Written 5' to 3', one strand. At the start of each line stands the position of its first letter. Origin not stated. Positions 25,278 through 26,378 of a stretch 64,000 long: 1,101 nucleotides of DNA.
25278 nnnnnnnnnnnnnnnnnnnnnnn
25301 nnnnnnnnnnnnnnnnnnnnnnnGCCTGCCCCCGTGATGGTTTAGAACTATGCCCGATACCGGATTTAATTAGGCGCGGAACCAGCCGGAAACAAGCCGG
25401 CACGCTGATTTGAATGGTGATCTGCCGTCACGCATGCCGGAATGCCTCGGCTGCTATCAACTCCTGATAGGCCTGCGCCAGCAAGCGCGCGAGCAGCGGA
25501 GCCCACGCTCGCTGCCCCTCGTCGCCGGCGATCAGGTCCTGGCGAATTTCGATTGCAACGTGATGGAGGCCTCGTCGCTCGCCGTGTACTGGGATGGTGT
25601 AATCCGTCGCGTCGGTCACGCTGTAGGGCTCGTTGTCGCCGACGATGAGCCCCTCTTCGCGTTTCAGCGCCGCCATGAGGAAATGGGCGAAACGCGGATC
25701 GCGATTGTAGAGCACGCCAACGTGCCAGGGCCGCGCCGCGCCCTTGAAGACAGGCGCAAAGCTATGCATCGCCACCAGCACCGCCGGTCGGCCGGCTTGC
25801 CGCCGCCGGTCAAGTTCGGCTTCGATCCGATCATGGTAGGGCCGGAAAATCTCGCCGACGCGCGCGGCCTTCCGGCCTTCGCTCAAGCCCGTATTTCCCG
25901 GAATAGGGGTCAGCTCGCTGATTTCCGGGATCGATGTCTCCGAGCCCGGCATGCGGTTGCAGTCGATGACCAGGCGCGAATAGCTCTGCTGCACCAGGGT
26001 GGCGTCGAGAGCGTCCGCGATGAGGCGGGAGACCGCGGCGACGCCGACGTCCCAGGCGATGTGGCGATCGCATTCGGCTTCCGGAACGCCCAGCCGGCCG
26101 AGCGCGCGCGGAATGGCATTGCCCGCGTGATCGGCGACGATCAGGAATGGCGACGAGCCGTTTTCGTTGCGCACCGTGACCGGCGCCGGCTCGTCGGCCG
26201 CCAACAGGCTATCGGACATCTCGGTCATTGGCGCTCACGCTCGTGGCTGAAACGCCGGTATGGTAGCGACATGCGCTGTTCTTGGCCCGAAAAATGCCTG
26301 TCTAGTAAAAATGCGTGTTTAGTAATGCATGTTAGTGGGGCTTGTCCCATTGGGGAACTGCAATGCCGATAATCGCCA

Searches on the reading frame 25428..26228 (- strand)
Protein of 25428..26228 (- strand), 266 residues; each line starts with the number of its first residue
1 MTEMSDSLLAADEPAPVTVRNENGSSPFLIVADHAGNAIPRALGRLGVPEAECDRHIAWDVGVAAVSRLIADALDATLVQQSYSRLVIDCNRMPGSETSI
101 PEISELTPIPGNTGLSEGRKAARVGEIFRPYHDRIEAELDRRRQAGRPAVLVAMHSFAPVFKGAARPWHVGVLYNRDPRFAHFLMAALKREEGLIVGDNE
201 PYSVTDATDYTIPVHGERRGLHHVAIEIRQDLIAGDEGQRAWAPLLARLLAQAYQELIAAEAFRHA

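Call 79: search_protein_families(library=pfam, proteins=[window:25428-26228:-], max_evalue=0.001)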
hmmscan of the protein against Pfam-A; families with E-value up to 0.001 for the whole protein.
window:25428-26228:- (266 aa): 1 family
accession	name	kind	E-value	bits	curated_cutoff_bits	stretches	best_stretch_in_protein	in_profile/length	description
PF05013.17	FGase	-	1.6e-53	182.6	28.9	1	26-233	1-218/219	N-formylglutamate amidohydrolase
